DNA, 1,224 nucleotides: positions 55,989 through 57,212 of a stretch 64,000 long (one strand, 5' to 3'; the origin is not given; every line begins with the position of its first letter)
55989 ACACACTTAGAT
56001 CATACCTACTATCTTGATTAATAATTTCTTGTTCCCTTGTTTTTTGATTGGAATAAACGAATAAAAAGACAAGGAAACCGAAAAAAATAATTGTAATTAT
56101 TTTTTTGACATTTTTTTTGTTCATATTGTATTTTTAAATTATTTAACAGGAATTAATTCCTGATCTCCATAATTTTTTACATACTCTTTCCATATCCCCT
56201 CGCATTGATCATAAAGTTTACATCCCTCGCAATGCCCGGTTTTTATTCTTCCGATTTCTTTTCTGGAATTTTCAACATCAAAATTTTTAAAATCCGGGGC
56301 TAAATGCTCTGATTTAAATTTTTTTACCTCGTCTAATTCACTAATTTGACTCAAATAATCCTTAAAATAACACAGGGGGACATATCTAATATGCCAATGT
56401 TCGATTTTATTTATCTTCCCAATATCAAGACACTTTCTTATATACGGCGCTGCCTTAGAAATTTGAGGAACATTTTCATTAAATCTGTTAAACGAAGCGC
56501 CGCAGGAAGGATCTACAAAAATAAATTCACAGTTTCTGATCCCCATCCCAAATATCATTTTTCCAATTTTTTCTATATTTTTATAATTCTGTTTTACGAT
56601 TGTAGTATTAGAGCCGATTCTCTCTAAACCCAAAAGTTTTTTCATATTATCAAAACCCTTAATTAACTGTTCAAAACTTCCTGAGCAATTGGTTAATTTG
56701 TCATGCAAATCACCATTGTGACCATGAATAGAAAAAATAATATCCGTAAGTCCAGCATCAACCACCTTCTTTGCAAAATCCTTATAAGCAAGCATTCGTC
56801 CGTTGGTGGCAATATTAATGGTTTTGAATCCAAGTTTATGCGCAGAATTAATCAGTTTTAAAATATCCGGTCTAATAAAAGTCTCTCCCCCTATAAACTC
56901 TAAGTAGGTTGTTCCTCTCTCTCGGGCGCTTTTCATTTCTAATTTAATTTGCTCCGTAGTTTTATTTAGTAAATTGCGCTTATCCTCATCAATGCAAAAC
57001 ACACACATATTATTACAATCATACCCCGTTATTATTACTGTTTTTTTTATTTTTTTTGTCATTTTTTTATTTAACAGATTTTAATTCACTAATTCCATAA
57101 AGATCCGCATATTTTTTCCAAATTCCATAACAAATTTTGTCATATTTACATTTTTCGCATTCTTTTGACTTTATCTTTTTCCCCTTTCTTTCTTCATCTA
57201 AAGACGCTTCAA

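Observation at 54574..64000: Uncharacterised radical SAM-rich operon linked to polyprenyl-phosphate glycosylation genes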

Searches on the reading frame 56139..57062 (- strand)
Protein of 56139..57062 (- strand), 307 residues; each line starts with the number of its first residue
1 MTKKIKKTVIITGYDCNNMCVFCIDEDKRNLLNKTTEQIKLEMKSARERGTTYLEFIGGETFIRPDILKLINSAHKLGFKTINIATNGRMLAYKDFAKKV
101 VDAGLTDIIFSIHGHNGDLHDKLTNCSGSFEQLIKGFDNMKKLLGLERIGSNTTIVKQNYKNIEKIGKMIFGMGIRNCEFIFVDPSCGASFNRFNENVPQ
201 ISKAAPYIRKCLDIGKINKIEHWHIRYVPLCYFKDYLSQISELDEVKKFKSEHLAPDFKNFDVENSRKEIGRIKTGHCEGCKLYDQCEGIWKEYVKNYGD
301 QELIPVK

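Call 3: search_protein_families(library=pfam, proteins=[window:56139-57062:-], max_evalue=0.01)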
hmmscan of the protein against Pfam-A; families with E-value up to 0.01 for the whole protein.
window:56139-57062:- (307 aa): 1 family
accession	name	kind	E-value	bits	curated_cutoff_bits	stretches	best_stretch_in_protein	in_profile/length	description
PF04055.27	Radical_SAM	-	9.1e-19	68.7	29.5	1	10-168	1-164/166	Radical SAM superfamily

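Call 4: search_protein_families(library=ncbifam, proteins=[window:56139-57062:-], max_evalue=0.01)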
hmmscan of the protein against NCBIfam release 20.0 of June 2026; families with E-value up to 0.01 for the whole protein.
window:56139-57062:- (307 aa): 44 families (the best 25 are shown)
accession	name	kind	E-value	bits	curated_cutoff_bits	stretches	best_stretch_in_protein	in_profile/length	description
NF038332.1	rSAM_rare_HxsC4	exception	4.2e-41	141.2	500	1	4-306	12-335/335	radical SAM protein HxsC4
TIGR02668.1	moaA_archaeal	equivalog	4.7e-21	75.1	325.25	1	9-200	13-205/303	GTP 3',8-cyclase MoaA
TIGR03977.1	rSAM_pair_HxsC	equivalog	6.2e-20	71.3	267.9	1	5-184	25-206/292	His-Xaa-Ser system radical SAM maturase HxsC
TIGR04545.1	rSAM_ahbD_hemeb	equivalog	1e-18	67.9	500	1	15-186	9-178/339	heme b synthase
TIGR04466.1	rSAM_BlsE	equivalog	1.7e-18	67.2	400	1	15-180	12-172/327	cytosylglucuronate decarboxylase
TIGR04055.1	rSAM_NirJ2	equivalog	6.3e-18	65.4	500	1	12-189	6-180/326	putative heme d1 biosynthesis radical SAM protein NirJ2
NF001199.0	PRK00164.2-1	equivalog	3.2e-17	62.6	231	1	9-166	15-171/308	GTP 3',8-cyclase MoaA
TIGR02666.1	moaA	equivalog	2.5e-16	59.6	284.05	1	15-169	19-179/336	GTP 3',8-cyclase MoaA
TIGR04054.1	rSAM_NirJ1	equivalog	3.9e-16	58.7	650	1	14-180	44-207/387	putative heme d1 biosynthesis radical SAM protein NirJ1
TIGR04347.1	pseudo_SAM_Halo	equivalog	9.9e-16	58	525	1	12-184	44-213/390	TIGR04347 family pseudo-SAM/SPASM protein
TIGR04546.1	rSAM_ahbC_deAc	equivalog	1.5e-15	56.9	650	1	12-175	45-205/390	12,18-didecarboxysiroheme deacetylase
TIGR04053.2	TIGR04053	equivalog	1.3e-14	54.2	395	1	16-183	18-186/366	TIGR04053 family radical SAM/SPASM domain-containing protein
NF045574.1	sacti_mat_StsB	exception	8e-14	51.3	625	1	15-179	105-265/466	StsB family radical SAM/SPASM domain sactipeptide maturase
TIGR03961.1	rSAM_PTO1314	hypoth_equivalog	8.1e-14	51.6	306.05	1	5-168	18-176/332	PTO1314 family radical SAM protein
NF045702.1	rSAM_GDGT_ether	equivalog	1.2e-13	50.5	450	1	14-170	94-250/486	tetraether lipid synthase Tes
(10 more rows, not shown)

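Call 9: find_homologous_proteins(query=window:56139-57062:-, max_evalue=0.00001)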
Query window:56139-57062:- (307 aa): 873 proteins with E <= 0.00001 among 1744 candidates; the best 120 are listed.
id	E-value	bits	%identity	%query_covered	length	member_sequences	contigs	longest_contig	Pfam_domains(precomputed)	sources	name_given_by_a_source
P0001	9.9e-186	634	100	91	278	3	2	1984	PF04055.28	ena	-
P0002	2.8e-156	537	77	100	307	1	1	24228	PF04055.28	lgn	-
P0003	1.4e-147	509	71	99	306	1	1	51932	PF04055.28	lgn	-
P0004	2.0e-146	505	70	100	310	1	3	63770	PF04055.28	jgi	-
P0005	1.4e-141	489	70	100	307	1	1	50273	PF04055.28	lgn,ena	-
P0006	3.3e-140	485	67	100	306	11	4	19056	PF04055.28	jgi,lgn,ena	-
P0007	7.2e-140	484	68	100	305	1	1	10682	PF04055.28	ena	-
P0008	1.4e-139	483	68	100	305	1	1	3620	PF04055.28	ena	-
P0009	1.9e-139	482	69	100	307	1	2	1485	PF04055.28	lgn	-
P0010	2.0e-139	482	68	100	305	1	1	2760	PF04055.28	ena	-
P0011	2.4e-139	482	69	99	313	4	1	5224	PF04055.28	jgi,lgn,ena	-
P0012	4.9e-139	481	69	100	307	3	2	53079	PF04055.28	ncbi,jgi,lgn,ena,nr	ncbi:radical SAM protein [Patescibacteria group bacterium]|nr:radical SAM protein [Patescibacteria g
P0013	1.0e-138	480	68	100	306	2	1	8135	PF04055.28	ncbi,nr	ncbi:radical SAM protein [Patescibacteria group bacterium]|nr:radical SAM protein [Patescibacteria g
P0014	1.3e-138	479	70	100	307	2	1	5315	PF04055.28,PF13353.12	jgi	-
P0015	3.7e-138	478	69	96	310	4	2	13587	PF04055.28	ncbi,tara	tara:strand:+ start:2136 stop:3068 length:933 start_codon:yes stop_codon:yes gene_type:complete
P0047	3.4e-132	458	65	99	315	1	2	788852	PF04055.28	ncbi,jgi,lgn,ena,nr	ncbi:MAG: radical SAM protein [Candidatus Portnoybacteria bacterium]|nr:radical SAM protein [Candida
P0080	1.4e-128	447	63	99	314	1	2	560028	PF04055.28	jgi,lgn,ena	-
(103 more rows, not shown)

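Call 10: find_encoding_contigs(protein=P0047, flank=10000, max_places=2)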
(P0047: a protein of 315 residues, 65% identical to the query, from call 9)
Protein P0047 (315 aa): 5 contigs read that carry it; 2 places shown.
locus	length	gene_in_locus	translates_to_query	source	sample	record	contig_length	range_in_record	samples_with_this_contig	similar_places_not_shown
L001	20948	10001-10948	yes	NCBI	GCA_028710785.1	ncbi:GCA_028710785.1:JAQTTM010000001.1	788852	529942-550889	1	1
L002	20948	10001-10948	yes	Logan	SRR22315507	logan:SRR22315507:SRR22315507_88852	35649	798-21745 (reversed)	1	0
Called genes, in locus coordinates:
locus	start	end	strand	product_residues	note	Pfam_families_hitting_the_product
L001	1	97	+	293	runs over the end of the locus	PF00535:Glycos_transf_2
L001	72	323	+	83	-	-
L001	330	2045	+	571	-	PF02543:Carbam_trans_N, PF16861:Carbam_trans_C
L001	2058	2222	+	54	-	PF19451:DUF5989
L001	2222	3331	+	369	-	PF00657:Lipase_GDSL (faint), PF13472:Lipase_GDSL_2 (weak)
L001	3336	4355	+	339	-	PF04055:Radical_SAM, PF13186:SPASM (weak)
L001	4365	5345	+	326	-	PF04055:Radical_SAM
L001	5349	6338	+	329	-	PF04055:Radical_SAM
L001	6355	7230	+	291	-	PF04055:Radical_SAM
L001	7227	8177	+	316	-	PF04055:Radical_SAM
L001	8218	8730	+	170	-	PF25788:Ig_Rha78A_N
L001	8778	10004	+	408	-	-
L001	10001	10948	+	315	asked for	PF04055:Radical_SAM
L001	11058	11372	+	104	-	-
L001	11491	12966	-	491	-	-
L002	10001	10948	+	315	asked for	PF04055:Radical_SAM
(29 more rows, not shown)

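Call 11: find_encoding_contigs(protein=P0080, flank=10000, max_places=2)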
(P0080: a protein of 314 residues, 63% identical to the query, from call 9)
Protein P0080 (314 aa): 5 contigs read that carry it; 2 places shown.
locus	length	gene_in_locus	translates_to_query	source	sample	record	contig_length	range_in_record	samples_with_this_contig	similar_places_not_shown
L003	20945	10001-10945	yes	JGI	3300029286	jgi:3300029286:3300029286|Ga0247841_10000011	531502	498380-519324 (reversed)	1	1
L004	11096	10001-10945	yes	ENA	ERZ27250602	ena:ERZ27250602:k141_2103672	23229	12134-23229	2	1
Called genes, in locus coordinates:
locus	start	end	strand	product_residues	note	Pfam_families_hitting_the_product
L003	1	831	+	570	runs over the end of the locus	PF13231:PMT_2 (weak)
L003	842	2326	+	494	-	PF02310:B12-binding, PF04055:Radical_SAM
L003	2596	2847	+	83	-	-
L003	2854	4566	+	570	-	PF02543:Carbam_trans_N, PF16861:Carbam_trans_C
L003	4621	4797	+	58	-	-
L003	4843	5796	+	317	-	PF04055:Radical_SAM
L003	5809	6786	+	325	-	PF04055:Radical_SAM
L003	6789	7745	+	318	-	PF04055:Radical_SAM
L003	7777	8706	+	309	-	PF04055:Radical_SAM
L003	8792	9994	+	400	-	-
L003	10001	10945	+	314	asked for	PF04055:Radical_SAM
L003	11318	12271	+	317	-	PF11104:PilM_2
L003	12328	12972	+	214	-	-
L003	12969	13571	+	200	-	PF04350:PilO (weak)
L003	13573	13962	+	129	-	-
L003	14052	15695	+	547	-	PF05157:MshEN, PF00437:T2SSE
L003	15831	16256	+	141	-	PF07963:N_methyl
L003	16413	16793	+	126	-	PF00072:Response_reg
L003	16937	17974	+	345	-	PF00437:T2SSE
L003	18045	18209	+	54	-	PF05635:23S_rRNA_IVP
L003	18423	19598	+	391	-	PF00482:T2SSF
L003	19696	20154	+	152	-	PF07963:N_methyl, PF08334:T2SSG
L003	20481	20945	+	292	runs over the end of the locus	PF06750:A24_N_bact, PF01478:Peptidase_A24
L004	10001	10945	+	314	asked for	PF04055:Radical_SAM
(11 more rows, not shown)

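Call 12: find_related_loci(query=window:56139-57062:-, collection=genome_contigs, flank=10000)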
Query window:56139-57062:- (307 aa) in genome_contigs; peptide patterns used: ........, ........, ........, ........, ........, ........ (x = any residue, [..] = any of these).
183 stretches matched a pattern; 2 encode a relative of the query (tblastn E <= 1e-3); 1 distinct loci.
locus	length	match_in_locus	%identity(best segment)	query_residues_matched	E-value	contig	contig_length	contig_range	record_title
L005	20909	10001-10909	62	1-303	4e-123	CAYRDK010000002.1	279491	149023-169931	MAG TPA_asm: uncultured Planctomycetia bacterium isolate binchicken_co266_257 genome assembly, contig: NODE_59_length_27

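Call 17: find_related_loci(query=A2, collection=metagenome_contigs, flank=10000)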
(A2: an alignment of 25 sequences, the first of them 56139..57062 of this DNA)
Query A2 (307 aa) in metagenome_contigs; peptide patterns used: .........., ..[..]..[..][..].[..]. (x = any residue, [..] = any of these).
600 stretches matched a pattern (row limit reached: there are more); 423 encode a relative of the query (tblastn E <= 1e-3); the best 80 are kept; 80 distinct loci.
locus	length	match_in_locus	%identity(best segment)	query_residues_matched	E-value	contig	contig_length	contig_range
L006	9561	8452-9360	68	4-307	3e-143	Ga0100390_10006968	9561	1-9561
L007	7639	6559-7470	70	3-307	3e-143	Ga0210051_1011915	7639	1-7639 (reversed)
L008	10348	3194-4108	70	1-306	2e-142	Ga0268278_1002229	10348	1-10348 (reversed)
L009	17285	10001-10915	69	1-306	2e-142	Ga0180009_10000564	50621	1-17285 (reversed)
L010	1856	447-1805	68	4-307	3e-150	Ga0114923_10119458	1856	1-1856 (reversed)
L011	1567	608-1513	69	4-306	7e-152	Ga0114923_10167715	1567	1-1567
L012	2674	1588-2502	67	1-306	8e-147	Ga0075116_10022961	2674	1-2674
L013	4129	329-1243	67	1-306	2e-142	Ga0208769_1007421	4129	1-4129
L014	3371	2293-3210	65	1-306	5e-144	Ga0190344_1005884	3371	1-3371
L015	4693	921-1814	69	8-306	1e-140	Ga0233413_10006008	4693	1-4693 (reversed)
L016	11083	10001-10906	66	4-306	1e-137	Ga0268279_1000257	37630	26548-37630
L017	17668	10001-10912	67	4-307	1e-137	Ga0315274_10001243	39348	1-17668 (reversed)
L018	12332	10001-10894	69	8-306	2e-137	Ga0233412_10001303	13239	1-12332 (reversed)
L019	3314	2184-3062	69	13-306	2e-141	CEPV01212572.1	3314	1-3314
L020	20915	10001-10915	65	1-306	9e-137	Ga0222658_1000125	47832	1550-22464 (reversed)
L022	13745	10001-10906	66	4-306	6e-136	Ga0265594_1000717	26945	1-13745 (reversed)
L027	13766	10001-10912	70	3-307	3e-143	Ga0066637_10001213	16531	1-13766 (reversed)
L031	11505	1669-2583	64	1-306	3e-132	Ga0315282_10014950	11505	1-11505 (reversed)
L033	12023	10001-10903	64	3-305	1e-131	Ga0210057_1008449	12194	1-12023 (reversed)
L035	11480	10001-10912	65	4-307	1e-130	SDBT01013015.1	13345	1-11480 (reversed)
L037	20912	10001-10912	62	3-306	1e-130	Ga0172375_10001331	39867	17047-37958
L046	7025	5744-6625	64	13-306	1e-127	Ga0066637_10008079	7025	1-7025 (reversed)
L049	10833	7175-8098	61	1-304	7e-127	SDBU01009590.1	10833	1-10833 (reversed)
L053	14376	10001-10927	61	3-307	8e-126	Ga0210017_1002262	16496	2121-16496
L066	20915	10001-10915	67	1-306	2e-133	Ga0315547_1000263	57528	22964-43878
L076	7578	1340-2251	59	4-307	1e-118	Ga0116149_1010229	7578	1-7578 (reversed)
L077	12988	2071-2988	57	1-307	2e-118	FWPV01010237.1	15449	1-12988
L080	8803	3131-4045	59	3-303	1e-117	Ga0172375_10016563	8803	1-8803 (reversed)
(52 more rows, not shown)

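Call 30: search_solved_structures(query=A2, max_evalue=0.01)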
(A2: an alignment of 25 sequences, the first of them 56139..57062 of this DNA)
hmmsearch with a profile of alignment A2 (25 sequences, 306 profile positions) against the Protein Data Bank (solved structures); distinct sequences matched with E-value up to 0.01: 14.
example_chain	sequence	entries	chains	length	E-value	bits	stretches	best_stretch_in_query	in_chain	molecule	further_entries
7vob_C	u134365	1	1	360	5.7e-19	71.5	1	15-179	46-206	Cytosylglucuronate decarboxylase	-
7voc_C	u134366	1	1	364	5.8e-19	71.5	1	15-179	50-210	Cytosylglucuronate decarboxylase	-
7tol_A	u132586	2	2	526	8.1e-15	57.9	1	12-156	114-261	glycerol dibiphytanyl glycerol tetraether - macrocyclic archaeol synthase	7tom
6efn_A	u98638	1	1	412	4.9e-08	35.6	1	14-173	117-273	Sporulation killing factor maturation protein SkfB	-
5v1q_A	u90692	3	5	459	3.2e-07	32.9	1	9-172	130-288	Radical SAM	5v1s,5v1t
6c8v_A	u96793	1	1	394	9.5e-07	31.4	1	14-208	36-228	Coenzyme PQQ synthesis protein E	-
8wm2_A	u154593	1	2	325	1.9e-06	30.4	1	15-113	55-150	Fe-S radical SAM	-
7wzv_A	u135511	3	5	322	1.9e-05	27.1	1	14-91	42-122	4Fe-4S cluster-binding domain-containing protein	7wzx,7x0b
6b4c_A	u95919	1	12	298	2.2e-05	26.9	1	14-92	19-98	Viperin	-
9dgw_A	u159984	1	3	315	2.5e-05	26.7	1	14-92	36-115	Radical SAM core domain-containing protein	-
9dfw_A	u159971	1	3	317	2.5e-05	26.7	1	14-92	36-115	Radical SAM core domain-containing protein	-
7n7i_A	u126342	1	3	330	2.7e-05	26.6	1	14-92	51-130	Viperin-like enzyme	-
9dfn_A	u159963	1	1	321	3e-05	26.4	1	13-100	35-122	Radical SAM core domain-containing protein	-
9dfu_A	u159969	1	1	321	4.2e-05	26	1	15-100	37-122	Radical SAM core domain-containing protein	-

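Call 50: search_protein_families(library=ncbifam, proteins=[L046:6654-6869:+, L066:1938-2144:+, L017:3936-4379:+], max_evalue=0.001)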
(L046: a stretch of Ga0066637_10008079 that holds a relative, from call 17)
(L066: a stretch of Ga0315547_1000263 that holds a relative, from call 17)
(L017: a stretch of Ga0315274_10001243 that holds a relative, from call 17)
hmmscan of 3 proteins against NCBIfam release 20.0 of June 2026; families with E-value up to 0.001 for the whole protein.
L046:6654-6869:+ (71 aa): 0 families

L066:1938-2144:+ (68 aa): 0 families

L017:3936-4379:+ (147 aa): 1 family
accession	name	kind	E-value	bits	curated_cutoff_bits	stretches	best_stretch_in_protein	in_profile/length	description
TIGR03976.1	chp_LLNDYxLRE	equivalog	1.5e-19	70.1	50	1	18-101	2-84/90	His-Xaa-Ser system protein HxsD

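Call 74: search_protein_families(library=padloc, proteins=[window:56139-57062:-], max_evalue=0.001)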
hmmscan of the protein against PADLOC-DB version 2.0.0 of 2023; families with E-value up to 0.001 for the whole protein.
window:56139-57062:- (307 aa): 2 families
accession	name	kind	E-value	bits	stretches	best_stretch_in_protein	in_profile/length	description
PDLC02904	pVip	-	3.2e-13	47.8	1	15-166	12-158/262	Viperins associated with kinases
PDLC02903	pVip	-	7.4e-13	46.5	1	15-161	9-151/257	Viperins not associated with kinases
